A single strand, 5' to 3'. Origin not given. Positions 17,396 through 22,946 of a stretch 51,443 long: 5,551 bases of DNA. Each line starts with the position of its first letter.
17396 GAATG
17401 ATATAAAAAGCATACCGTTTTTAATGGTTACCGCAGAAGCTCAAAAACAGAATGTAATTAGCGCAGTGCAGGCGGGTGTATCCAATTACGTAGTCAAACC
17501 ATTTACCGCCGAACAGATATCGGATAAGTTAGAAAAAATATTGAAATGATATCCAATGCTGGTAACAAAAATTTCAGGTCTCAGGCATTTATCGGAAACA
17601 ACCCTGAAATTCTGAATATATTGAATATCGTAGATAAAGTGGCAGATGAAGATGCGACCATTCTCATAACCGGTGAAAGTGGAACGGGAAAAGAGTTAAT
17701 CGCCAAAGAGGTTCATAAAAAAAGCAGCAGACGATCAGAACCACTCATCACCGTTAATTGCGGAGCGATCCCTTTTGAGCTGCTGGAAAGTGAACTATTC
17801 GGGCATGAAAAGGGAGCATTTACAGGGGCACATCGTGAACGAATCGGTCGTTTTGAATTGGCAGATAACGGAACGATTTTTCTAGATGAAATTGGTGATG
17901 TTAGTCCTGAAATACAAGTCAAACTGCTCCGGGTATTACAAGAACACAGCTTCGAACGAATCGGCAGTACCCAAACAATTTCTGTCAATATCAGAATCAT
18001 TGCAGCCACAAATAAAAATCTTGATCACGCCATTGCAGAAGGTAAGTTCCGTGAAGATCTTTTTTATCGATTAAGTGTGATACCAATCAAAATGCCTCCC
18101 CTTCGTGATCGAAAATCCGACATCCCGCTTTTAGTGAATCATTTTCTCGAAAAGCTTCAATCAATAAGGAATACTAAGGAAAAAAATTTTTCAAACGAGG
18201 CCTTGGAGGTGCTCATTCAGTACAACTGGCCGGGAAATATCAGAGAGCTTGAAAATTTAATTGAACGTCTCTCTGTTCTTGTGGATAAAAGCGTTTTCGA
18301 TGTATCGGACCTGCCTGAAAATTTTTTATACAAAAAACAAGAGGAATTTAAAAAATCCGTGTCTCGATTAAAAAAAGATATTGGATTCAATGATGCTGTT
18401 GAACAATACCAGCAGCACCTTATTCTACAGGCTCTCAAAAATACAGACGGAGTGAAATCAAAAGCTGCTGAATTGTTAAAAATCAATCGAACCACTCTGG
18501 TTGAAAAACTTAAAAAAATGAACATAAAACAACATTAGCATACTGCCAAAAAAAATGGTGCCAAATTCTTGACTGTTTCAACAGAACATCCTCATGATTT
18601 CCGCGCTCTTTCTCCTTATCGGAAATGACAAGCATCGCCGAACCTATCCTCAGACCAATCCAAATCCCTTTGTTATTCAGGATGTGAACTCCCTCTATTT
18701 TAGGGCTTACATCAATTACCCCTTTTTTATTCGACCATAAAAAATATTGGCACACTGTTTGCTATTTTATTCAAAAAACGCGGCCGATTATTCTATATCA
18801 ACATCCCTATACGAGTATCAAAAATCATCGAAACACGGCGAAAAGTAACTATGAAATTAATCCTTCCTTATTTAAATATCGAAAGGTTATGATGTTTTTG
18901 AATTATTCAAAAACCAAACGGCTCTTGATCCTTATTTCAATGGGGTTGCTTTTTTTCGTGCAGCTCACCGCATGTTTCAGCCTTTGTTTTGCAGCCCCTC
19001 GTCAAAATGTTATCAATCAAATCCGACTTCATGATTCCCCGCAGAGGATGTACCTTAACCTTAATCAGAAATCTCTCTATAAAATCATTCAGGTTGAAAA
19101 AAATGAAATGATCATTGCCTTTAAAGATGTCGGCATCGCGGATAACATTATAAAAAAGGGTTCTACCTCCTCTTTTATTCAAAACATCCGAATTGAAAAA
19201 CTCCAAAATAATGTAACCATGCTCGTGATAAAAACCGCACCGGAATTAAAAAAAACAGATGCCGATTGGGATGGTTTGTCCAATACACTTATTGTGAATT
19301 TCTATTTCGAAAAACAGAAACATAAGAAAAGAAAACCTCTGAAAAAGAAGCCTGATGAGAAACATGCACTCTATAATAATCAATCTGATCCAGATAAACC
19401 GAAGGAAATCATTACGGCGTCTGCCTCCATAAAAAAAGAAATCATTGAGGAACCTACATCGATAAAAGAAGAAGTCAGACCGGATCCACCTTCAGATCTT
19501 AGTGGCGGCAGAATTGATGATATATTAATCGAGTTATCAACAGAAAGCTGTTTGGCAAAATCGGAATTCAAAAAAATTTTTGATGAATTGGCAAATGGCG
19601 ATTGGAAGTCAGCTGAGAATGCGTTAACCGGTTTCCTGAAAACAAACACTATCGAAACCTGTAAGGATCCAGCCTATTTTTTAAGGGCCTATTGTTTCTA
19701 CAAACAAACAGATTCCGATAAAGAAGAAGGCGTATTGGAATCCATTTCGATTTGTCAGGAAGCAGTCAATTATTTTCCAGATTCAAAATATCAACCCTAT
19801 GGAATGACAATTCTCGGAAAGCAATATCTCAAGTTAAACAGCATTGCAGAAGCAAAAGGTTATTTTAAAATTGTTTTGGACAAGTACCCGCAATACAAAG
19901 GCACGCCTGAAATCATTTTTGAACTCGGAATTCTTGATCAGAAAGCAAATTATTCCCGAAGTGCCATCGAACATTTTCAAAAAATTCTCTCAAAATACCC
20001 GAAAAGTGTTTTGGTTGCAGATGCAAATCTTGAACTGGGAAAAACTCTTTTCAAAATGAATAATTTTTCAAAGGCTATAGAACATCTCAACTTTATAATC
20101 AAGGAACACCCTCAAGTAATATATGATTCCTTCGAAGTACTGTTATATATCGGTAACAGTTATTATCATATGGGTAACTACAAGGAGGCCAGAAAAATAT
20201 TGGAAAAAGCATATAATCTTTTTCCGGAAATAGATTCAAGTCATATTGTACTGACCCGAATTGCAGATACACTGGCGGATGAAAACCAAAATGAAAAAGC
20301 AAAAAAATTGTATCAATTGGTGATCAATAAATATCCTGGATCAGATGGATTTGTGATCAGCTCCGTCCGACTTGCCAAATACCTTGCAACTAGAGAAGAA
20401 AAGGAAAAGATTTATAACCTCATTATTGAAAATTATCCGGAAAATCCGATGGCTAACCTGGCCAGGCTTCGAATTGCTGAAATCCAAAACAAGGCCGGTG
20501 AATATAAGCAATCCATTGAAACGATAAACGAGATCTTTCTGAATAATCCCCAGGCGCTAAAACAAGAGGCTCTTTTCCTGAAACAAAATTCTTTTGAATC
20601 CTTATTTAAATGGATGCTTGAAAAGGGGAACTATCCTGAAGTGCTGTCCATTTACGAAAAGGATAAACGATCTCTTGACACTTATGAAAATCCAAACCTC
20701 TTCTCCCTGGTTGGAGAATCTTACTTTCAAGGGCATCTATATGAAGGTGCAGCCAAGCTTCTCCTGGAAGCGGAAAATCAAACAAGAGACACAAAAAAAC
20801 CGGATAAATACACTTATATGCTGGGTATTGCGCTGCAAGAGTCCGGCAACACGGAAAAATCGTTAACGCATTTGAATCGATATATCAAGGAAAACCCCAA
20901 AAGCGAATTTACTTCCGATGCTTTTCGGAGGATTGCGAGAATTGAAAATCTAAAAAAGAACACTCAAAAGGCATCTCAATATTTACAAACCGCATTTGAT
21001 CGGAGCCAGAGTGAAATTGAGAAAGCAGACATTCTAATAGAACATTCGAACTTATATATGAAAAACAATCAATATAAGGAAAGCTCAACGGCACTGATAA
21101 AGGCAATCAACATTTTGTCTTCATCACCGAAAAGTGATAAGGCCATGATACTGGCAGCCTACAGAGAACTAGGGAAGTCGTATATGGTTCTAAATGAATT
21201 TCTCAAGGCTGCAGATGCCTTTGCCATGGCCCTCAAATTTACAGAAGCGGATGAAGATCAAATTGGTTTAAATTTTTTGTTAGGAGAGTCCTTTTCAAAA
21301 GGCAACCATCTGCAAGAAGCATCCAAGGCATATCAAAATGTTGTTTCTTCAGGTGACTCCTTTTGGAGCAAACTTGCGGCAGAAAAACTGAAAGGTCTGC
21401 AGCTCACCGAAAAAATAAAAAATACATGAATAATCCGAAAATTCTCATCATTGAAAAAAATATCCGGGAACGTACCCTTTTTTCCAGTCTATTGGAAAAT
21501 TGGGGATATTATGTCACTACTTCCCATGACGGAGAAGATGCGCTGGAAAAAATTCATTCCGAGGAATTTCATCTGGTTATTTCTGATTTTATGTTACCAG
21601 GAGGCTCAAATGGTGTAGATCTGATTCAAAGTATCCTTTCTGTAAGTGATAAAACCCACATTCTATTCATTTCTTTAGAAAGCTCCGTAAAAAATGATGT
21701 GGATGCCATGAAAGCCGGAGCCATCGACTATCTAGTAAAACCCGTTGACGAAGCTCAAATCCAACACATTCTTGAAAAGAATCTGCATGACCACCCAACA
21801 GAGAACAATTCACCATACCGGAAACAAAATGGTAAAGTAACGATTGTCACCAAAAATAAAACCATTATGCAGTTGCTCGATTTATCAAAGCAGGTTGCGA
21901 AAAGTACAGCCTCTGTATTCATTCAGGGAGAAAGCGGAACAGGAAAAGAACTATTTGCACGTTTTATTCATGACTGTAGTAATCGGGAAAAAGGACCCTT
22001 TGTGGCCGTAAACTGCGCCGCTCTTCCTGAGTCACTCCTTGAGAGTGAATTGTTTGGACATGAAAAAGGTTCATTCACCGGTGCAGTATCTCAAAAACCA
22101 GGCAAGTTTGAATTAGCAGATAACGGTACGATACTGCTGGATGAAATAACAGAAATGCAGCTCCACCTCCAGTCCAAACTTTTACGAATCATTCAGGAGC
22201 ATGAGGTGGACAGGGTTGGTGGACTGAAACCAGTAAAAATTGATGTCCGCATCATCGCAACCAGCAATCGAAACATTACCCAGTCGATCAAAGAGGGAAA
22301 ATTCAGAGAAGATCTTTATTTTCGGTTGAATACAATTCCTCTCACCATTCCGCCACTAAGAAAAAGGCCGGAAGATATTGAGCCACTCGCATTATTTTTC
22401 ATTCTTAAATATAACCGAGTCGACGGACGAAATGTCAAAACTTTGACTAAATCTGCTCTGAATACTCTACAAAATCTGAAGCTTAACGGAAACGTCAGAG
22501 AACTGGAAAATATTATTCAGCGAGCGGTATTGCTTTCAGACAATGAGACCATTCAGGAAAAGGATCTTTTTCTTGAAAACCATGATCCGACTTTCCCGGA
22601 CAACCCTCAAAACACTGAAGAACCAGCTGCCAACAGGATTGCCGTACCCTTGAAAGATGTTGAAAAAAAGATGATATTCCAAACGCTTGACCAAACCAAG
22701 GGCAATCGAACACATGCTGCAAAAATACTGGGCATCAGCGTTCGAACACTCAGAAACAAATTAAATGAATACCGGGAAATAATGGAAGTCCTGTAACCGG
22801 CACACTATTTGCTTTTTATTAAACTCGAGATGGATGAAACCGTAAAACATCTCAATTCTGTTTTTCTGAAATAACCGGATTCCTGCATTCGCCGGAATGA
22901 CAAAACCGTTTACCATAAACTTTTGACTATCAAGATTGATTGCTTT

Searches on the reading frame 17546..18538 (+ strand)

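Call 25: search_protein_families(library=pfam, proteins=[window:17546-18538:+], max_evalue=0.001)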
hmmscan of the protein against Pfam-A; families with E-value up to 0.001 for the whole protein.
window:17546-18538:+ (330 aa): 9 families
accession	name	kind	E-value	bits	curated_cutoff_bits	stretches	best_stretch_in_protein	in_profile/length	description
PF00158.32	Sigma54_activat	-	1.5e-72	243.2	20.2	1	16-181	2-167/168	Sigma-54 interaction domain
PF25601.1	AAA_lid_14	-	1.5e-27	95.7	27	1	187-269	1-83/87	AAA+ ATPase lid domain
PF14532.12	Sigma54_activ_2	-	8e-22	78.4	25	1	16-186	1-138/138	Sigma-54 interaction domain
PF02954.25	HTH_8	-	2.6e-12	46.7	22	1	285-324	2-41/42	Bacterial regulatory protein, Fis family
PF07728.20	AAA_5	-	9.3e-07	29.4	22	1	39-158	2-124/139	AAA domain (dynein-related subfamily)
PF07724.20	AAA_2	-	2.8e-06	27.9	27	1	36-165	3-133/166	AAA domain (Cdc48 subfamily)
PF00004.35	AAA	-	2.5e-05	25.2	21.2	1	39-169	1-124/131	ATPase family associated with various cellular activities (AAA)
PF20030.5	bpMoxR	-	5.4e-05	22.8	27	1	13-157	12-146/205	MoxR domain in the MoxR-vWA-beta-propeller ternary systems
PF01078.27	Mg_chelatase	-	0.00037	20.4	20.3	0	94-156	93-157/207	Magnesium chelatase, subunit ChlI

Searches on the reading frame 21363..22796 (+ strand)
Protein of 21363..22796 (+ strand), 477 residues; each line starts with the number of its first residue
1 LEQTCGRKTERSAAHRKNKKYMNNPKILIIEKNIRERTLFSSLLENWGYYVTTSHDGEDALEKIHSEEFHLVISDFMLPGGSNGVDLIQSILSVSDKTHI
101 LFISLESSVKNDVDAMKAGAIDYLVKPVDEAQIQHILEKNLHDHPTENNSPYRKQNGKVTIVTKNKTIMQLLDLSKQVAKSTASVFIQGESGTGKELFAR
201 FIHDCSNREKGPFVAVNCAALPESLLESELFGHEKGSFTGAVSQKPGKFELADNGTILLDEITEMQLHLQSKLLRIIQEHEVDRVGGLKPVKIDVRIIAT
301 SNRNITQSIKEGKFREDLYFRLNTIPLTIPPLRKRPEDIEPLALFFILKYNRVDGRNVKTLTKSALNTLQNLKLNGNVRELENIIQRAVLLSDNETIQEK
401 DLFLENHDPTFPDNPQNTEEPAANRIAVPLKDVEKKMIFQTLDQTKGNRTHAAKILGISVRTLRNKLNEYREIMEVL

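Call 25: search_protein_families(library=pfam, proteins=[window:21363-22796:+], max_evalue=0.001)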
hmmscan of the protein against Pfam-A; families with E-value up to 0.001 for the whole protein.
window:21363-22796:+ (477 aa): 7 families
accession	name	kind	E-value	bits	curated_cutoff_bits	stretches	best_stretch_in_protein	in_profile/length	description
PF00158.32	Sigma54_activat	-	1.5e-69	233.5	20.2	1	161-327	1-167/168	Sigma-54 interaction domain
PF14532.12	Sigma54_activ_2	-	8.1e-23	81.6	25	1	167-332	6-138/138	Sigma-54 interaction domain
PF00072.30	Response_reg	-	1.1e-20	74.3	30.2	1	27-137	1-110/111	Response regulator receiver domain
PF25601.1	AAA_lid_14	-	6.7e-20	71.2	27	1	333-408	1-76/87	AAA+ ATPase lid domain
PF02954.25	HTH_8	-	2.4e-15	56.4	22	1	430-470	2-42/42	Bacterial regulatory protein, Fis family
PF07728.20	AAA_5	-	1.1e-06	29.2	22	1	185-304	2-124/139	AAA domain (dynein-related subfamily)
PF07724.20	AAA_2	-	2.6e-05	24.8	27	1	182-312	3-134/166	AAA domain (Cdc48 subfamily)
